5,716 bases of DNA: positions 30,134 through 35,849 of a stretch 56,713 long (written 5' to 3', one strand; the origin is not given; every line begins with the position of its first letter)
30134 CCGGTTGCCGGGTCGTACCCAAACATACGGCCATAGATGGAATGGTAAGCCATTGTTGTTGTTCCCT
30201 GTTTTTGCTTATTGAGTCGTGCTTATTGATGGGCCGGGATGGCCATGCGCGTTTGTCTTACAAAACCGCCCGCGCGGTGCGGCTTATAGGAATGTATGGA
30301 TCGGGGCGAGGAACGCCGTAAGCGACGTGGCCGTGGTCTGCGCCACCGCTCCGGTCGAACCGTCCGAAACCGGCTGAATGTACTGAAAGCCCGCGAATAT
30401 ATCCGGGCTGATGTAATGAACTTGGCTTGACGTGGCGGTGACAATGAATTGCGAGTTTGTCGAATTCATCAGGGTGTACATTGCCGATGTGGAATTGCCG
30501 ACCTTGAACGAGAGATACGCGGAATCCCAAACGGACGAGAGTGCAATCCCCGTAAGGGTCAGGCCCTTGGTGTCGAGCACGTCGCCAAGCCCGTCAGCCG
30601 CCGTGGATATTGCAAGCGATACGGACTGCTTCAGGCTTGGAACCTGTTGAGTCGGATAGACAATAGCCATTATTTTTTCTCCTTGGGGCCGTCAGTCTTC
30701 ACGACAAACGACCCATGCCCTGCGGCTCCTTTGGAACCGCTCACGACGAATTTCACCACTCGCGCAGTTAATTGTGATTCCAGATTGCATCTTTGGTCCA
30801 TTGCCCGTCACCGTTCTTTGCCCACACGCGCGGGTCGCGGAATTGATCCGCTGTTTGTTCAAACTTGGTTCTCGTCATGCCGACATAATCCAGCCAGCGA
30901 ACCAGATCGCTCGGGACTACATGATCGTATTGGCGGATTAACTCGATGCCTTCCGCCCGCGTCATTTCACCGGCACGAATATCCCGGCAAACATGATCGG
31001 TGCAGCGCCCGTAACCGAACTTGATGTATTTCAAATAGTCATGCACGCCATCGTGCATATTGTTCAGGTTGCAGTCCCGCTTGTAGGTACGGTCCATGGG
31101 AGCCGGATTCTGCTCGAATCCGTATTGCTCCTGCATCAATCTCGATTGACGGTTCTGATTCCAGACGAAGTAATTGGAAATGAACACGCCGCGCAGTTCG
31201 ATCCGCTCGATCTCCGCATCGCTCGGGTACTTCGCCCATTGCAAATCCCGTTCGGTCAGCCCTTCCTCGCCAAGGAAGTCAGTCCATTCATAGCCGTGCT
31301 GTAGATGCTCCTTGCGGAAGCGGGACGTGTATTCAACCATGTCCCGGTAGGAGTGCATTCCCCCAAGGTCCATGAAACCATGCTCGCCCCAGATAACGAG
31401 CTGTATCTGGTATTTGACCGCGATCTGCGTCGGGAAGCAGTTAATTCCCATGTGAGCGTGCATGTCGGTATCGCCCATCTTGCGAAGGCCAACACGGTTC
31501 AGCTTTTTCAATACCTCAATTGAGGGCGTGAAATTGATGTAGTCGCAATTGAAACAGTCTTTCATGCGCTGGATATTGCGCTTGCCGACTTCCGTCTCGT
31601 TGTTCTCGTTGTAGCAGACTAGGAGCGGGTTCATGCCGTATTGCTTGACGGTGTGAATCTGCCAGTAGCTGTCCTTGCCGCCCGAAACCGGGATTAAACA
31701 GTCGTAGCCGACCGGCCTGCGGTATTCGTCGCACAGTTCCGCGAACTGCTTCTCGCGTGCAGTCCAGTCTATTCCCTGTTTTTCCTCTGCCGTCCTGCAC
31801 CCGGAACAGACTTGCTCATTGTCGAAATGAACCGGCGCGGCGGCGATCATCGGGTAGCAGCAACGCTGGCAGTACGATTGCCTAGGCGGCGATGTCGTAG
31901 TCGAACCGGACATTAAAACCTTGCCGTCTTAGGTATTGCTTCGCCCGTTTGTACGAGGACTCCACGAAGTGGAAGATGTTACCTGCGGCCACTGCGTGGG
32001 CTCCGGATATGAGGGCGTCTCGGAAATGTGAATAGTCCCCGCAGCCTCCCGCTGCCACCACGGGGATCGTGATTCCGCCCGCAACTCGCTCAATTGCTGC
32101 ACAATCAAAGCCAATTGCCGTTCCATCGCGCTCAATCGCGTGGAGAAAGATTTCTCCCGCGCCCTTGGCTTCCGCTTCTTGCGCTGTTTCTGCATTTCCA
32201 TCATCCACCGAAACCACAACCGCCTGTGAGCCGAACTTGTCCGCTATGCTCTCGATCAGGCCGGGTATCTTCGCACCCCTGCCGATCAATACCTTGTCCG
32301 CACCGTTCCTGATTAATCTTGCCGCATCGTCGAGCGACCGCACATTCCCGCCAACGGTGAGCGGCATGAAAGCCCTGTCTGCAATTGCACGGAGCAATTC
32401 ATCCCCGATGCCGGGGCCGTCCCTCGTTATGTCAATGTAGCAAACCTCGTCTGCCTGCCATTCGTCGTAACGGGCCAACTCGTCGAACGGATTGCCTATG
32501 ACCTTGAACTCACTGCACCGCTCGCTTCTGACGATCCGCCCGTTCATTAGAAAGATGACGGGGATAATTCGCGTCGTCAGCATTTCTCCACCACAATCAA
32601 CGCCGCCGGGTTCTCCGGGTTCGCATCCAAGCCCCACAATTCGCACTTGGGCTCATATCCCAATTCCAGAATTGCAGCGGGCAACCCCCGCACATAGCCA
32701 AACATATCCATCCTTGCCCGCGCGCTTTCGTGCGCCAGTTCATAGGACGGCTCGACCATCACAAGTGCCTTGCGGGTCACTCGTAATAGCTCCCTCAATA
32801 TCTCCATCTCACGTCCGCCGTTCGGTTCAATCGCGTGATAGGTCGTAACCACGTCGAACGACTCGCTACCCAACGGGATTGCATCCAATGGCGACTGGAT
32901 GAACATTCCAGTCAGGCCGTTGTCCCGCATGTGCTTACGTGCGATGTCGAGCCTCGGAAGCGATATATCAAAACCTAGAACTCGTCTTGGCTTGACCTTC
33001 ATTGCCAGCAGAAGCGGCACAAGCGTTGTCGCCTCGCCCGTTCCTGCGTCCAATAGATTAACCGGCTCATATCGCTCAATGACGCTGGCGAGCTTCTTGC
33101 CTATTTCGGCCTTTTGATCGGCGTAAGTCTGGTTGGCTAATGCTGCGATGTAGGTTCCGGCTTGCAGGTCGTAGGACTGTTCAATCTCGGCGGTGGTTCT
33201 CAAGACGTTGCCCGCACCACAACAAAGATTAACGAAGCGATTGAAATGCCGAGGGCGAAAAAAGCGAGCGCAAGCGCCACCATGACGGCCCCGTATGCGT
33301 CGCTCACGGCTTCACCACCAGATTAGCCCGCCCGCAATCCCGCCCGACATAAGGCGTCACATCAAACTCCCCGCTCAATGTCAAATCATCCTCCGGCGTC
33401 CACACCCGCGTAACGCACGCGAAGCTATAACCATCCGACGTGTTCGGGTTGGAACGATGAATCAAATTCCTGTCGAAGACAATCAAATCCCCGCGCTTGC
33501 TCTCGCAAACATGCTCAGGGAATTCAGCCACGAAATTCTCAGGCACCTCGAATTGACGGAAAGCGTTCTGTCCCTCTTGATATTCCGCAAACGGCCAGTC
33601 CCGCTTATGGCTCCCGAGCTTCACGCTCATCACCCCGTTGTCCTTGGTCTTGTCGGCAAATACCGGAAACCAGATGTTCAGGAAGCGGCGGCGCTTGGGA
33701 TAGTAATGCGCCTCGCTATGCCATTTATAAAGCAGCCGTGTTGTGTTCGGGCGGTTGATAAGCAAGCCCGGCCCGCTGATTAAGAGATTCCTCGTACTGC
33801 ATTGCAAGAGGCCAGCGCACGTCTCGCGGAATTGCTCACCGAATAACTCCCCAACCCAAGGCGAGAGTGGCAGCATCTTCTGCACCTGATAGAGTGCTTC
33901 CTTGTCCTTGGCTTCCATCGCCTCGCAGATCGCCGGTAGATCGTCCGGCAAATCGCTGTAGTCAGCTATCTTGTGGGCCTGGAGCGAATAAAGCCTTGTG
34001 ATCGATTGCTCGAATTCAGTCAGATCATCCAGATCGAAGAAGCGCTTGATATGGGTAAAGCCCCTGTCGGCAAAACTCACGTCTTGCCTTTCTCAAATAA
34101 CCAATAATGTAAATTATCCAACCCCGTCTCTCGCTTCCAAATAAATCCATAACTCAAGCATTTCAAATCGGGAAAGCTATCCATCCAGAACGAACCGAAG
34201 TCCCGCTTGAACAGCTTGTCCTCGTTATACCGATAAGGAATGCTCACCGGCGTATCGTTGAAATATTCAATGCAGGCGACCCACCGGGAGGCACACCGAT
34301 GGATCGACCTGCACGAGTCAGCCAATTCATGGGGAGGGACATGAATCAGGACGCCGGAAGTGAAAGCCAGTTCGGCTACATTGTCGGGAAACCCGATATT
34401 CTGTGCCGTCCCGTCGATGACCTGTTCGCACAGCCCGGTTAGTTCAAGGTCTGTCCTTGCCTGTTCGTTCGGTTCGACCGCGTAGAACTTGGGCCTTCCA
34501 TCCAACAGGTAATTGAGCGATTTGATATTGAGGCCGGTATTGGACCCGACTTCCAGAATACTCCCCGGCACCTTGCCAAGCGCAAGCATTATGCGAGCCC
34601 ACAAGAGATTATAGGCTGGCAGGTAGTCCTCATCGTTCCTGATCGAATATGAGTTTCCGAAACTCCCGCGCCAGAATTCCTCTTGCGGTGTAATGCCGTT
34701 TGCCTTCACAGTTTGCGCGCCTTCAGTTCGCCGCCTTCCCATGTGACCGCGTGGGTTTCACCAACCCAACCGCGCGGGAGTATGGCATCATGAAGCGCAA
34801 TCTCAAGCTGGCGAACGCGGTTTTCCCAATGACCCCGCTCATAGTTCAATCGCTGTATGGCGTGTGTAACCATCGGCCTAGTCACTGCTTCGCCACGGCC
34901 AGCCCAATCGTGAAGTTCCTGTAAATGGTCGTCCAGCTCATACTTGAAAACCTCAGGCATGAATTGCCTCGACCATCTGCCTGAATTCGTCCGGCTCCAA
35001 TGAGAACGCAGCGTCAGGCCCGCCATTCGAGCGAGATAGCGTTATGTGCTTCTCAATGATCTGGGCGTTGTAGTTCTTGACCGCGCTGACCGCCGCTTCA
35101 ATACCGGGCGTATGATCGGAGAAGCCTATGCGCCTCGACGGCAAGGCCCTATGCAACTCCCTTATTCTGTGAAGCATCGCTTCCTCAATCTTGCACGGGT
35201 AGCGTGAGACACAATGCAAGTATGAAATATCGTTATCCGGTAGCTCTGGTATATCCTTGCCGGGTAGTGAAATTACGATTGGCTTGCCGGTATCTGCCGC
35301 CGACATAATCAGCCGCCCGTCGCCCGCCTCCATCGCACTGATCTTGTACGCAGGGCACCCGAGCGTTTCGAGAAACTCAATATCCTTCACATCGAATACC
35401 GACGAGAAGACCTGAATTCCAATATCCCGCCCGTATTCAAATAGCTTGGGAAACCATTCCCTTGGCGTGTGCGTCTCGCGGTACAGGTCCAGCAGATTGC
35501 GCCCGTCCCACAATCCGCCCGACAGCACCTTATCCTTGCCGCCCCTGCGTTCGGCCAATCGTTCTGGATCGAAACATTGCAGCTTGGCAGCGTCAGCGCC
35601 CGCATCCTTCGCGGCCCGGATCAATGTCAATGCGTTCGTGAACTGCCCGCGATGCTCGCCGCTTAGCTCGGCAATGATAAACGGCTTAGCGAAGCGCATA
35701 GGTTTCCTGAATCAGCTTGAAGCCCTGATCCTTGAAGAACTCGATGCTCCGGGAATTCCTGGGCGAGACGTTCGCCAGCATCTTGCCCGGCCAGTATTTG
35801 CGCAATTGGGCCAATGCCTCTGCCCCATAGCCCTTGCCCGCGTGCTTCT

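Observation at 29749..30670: Ser/Thr-rich small proteins flanking the sugar cluster as possible glycan acceptors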

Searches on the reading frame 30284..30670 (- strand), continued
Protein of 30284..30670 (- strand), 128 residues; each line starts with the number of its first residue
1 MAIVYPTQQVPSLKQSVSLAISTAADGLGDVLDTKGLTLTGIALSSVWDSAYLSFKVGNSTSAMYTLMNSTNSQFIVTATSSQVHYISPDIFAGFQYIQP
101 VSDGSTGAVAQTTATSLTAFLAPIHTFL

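Call 61: search_protein_families(library=phrogs, proteins=[L028:6256-7488:+, L028:7507-7905:+, L028:8325-9557:+, L028:9639-10418:+, L077:1233-6476:+, L077:6476-7984:+, L077:8329-9138:+, L077:9135-10787:+, L010:8372-9766:+, L010:7610-7987:+], max_evalue=0.001)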
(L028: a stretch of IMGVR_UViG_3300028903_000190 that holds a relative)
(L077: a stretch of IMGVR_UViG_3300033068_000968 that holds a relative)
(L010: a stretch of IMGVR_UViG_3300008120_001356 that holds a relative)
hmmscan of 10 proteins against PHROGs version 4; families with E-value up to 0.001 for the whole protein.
L028:6256-7488:+ (410 aa): 4 families
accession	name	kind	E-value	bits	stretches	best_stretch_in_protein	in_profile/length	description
phrog_10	-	head and packaging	7.5e-73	247.7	1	31-409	293-637/752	major head protein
phrog_15928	-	head and packaging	2.6e-36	126.4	1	203-409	1-181/185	major head protein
phrog_617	-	head and packaging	3.8e-20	73.3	1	137-378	366-586/626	major head protein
phrog_17162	-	unknown function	1.3e-08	36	1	328-409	2-84/85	-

L028:7507-7905:+ (132 aa): 3 families
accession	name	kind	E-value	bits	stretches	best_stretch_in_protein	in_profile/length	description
phrog_5707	-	unknown function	5.3e-27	95.3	1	4-130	3-133/134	-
phrog_9522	-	tail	2.5e-05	24.7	1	19-116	143-233/241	major tail protein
phrog_427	-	unknown function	0.0001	23.3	1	36-129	41-135/142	-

L028:8325-9557:+ (410 aa): 2 families
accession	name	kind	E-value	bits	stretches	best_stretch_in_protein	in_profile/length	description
phrog_5939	-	tail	2.6e-39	136.3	1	24-410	366-762/801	tail protein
phrog_1419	-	tail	1.1e-13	51.3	1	30-405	402-789/793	tail protein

L028:9639-10418:+ (259 aa): 2 families
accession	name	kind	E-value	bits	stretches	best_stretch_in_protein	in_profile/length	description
phrog_442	-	connector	1.6e-31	110.6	1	57-257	64-265/270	head-tail adaptor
phrog_40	-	connector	1.2e-19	71.6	2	71-135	32-90/201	head-tail adaptor Ad1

L077:1233-6476:+ (1747 aa): 5 families
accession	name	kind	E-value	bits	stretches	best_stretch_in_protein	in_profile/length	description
phrog_9854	-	unknown function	6e-64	217.4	1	1076-1736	963-1630/1636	-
phrog_9880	-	unknown function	1.1e-35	123.6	1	387-904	565-1085/2231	-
phrog_14770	-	unknown function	1.4e-30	105.9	2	1201-1729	2839-3410/3427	-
phrog_2579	-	DNA, RNA and nucleotide metabolism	1.4e-09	38.4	1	581-658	393-466/472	ParB C-terminal domain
phrog_616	-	unknown function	0.00026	18.9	0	1339-1412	2352-2425/2793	-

L077:6476-7984:+ (502 aa): 23 families
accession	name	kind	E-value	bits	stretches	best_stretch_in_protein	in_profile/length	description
phrog_5668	-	tail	1.3e-22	80.5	1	191-500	1250-1556/1567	tail fiber protein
phrog_1640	-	tail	1.7e-19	71.4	1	1-127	1-123/765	tail protein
phrog_22896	-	tail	4.6e-19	69.1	1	346-500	653-806/808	tail protein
phrog_13893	-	tail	1.2e-17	64.5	1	1-130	1-126/648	tail protein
phrog_9942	-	tail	1e-16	61.2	1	139-502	731-1041/1178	tail fiber protein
phrog_5481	-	tail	2.1e-15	57.3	1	244-499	771-1016/1043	tail fiber protein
phrog_8215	-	tail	1.6e-14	54.2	1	355-499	869-993/1000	baseplate wedge initiator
phrog_19195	-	head and packaging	8.9e-14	51.1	1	191-454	1100-1340/1425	virion structural protein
phrog_38237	-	unknown function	2e-13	50.5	1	1-125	1-121/697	-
phrog_36601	-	tail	2.4e-13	50.2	1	1-129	15-139/1084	tail fiber protein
phrog_30017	-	unknown function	1.7e-12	47.1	1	1-129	1-124/1025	-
phrog_32960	-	unknown function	3e-12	46.6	1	1-125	1-121/762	-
phrog_8649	-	unknown function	3.2e-12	46.9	1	1-123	1-119/743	-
phrog_17220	-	unknown function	4.8e-11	42.6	1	1-123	1-119/868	-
phrog_14572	-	tail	4.4e-10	40.2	1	393-500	355-468/484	tail fiber protein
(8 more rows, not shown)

L077:8329-9138:+ (269 aa): 1 family
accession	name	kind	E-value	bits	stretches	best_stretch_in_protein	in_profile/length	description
phrog_4390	-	unknown function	8.8e-16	59.2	1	25-269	26-253/253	-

L077:9135-10787:+ (550 aa): 0 families

L010:8372-9766:+ (464 aa): 6 families
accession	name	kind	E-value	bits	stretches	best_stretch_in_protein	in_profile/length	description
phrog_10356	-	head and packaging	3.2e-24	86.1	1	229-463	386-626/852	virion structural protein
phrog_8510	-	head and packaging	2.1e-21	76.4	2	34-193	732-898/1348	virion structural protein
phrog_21223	-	unknown function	5.4e-14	52.5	1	33-231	8-220/710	-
phrog_21039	-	unknown function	2e-08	35.3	1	153-239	75-158/244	-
phrog_22373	-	unknown function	2.7e-08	33.7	1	285-451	33-192/688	-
phrog_11772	-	unknown function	1e-05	26.2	1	246-461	49-244/246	-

L010:7610-7987:+ (125 aa): 0 families

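Call 66: search_protein_families(library=ncbifam, proteins=[window:30284-30670:-], max_evalue=0.1)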
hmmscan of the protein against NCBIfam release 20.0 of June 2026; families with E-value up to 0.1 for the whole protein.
window:30284-30670:- (128 aa): 0 families

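Call 87: search_protein_families(library=phrogs, proteins=[P0045, P0040, P0082, P0132, P0042, P0048, P0104, P0117, P0120, P0149], max_evalue=0.001)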
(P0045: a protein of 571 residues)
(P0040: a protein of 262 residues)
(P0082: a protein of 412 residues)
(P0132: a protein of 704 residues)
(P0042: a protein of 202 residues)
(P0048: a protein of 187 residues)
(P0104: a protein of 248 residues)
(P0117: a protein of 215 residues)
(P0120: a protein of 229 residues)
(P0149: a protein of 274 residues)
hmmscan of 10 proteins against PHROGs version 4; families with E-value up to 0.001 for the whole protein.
P0045 (571 aa): 1 family
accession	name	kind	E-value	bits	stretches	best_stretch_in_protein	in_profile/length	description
phrog_437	-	head and packaging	2.2e-14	54.5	2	455-539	104-180/203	virion structural protein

P0040 (262 aa): 0 families

P0082 (412 aa): 0 families

P0132 (704 aa): 1 family
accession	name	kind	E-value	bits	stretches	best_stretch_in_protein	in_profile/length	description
phrog_16458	-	unknown function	5.6e-10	39.8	1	493-606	50-163/297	-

P0042 (202 aa): 0 families

P0048 (187 aa): 0 families

P0104 (248 aa): 0 families

P0117 (215 aa): 0 families

P0120 (229 aa): 0 families

P0149 (274 aa): 0 families

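Call 96: find_related_loci(query=A2, collection=genome_contigs, flank=10000)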
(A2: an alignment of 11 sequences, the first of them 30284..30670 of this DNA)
Query A2 (128 aa) in genome_contigs; peptide patterns used: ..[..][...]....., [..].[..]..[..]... (x = any residue, [..] = any of these).
23 stretches matched a pattern, but none encodes a relative of the query by tblastn (E <= 1e-3).

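Call 98: find_related_loci(query=A2, collection=metagenome_contigs, flank=10000)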
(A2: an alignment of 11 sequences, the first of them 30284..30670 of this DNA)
Query A2 (128 aa) in metagenome_contigs; peptide patterns used: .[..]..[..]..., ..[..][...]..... (x = any residue, [..] = any of these).
130 stretches matched a pattern, but none encodes a relative of the query by tblastn (E <= 1e-3).
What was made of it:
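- Tried and rejected: The first metagenome scan found nothing (call 98).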

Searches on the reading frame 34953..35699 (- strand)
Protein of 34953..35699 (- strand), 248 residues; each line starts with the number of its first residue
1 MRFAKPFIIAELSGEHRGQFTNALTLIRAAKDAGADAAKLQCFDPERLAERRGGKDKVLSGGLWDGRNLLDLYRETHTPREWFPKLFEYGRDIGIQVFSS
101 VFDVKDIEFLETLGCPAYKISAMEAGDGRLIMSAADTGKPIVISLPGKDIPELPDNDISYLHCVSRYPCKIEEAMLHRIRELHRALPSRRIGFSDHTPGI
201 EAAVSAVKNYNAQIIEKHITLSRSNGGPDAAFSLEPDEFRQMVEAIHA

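Call 66: search_protein_families(library=ncbifam, proteins=[window:34953-35699:-], max_evalue=0.1)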
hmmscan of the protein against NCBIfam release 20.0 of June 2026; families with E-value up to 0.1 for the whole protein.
window:34953-35699:- (248 aa): 2 families
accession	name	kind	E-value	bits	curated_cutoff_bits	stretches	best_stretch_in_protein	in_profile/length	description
TIGR03586.1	PseI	equivalog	2.6e-73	247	340.25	1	5-247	1-251/327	pseudaminic acid synthase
TIGR03569.1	NeuB_NnaB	equivalog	7.6e-50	169.8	399.65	1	6-247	1-252/329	N-acetylneuraminate synthase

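Call 117: find_related_loci(query=A10, collection=viral_contigs, flank=10000)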
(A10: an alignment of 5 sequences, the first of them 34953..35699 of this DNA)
Query A10 (248 aa) in viral_contigs; peptide patterns used: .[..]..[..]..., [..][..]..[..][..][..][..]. (x = any residue, [..] = any of these).
134 stretches matched a pattern; 109 encode a relative of the query (tblastn E <= 1e-3); the best 80 are kept; 80 distinct loci.
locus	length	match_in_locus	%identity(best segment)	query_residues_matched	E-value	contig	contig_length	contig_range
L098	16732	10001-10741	49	6-246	1e-67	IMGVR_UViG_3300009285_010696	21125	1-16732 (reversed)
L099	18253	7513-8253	47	6-243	2e-63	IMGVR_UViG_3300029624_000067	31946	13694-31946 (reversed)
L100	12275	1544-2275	49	6-246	1e-62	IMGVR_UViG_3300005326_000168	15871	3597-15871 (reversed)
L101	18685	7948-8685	45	5-248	3e-62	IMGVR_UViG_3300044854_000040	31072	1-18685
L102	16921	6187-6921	45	5-248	4e-61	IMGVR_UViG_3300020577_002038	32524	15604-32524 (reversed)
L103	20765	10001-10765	42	6-248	2e-60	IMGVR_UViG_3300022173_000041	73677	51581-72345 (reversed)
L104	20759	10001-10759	43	5-245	1e-59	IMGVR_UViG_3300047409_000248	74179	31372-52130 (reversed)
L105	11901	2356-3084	45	5-243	4e-57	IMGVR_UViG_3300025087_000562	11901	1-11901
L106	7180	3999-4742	43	7-246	2e-55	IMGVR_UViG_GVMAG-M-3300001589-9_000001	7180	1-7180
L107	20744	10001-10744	42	7-243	3e-54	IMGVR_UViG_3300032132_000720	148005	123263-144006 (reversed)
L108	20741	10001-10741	42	6-246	2e-54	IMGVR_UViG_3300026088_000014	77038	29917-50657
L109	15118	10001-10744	43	6-242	4e-54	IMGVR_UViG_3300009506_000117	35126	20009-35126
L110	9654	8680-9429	41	5-246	2e-53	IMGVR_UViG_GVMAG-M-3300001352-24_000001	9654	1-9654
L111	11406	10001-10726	43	5-243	8e-53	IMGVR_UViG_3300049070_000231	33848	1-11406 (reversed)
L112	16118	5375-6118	44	4-246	8e-53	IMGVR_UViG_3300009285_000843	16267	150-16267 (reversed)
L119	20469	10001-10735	44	6-246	2e-47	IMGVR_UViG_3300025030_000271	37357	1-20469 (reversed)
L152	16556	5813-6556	30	6-243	8e-30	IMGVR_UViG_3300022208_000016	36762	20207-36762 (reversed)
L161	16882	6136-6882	30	4-246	4e-28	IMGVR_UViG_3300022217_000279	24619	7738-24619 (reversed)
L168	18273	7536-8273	32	7-244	2e-27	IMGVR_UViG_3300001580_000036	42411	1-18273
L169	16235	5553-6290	32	6-244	6e-27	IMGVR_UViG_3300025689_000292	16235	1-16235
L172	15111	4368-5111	29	7-246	3e-26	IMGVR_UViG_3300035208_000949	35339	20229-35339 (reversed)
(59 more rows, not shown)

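Call 123: search_protein_families(library=phrogs, proteins=[L152:10632-11420:+, L152:9271-10620:+, L161:13729-14511:+, L169:13231-14040:+, L172:12380-13219:+, L119:13862-14332:+, L112:14254-14892:+, L101:11503-11859:+, L168:14177-15532:+, L161:12361-13671:+], max_evalue=0.001)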
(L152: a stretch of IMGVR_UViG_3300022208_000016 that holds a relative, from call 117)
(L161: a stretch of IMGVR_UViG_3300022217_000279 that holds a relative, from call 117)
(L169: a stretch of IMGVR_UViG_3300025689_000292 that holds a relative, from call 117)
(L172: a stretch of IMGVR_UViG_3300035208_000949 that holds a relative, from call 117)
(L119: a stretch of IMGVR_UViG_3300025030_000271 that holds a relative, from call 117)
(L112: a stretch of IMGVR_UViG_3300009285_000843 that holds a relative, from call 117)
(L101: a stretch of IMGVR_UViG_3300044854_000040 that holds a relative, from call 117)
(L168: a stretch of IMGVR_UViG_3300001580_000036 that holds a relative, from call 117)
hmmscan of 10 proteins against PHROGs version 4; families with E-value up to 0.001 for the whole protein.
L152:10632-11420:+ (262 aa): 0 families

L152:9271-10620:+ (449 aa): 3 families
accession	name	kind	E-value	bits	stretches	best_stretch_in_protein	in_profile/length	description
phrog_10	-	head and packaging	2.2e-50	173.4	1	1-444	262-654/752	major head protein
phrog_617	-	head and packaging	2.6e-26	93.7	1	8-398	207-586/626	major head protein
phrog_15928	-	head and packaging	9.6e-05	23.4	1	296-371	45-121/185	major head protein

L161:13729-14511:+ (260 aa): 0 families

L169:13231-14040:+ (269 aa): 0 families

L172:12380-13219:+ (279 aa): 0 families

L119:13862-14332:+ (156 aa): 0 families

L112:14254-14892:+ (212 aa): 0 families

L101:11503-11859:+ (118 aa): 0 families

L168:14177-15532:+ (451 aa): 2 families
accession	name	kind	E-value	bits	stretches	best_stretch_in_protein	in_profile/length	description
phrog_10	-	head and packaging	1.3e-46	161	1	29-431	253-627/752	major head protein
phrog_617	-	head and packaging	1e-16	62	1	219-426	397-610/626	major head protein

L161:12361-13671:+ (436 aa): 2 families
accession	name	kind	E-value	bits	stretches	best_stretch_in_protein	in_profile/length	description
phrog_10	-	head and packaging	3.5e-34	119.9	1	1-417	262-628/752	major head protein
phrog_617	-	head and packaging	1.1e-15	58.6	1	207-393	400-586/626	major head protein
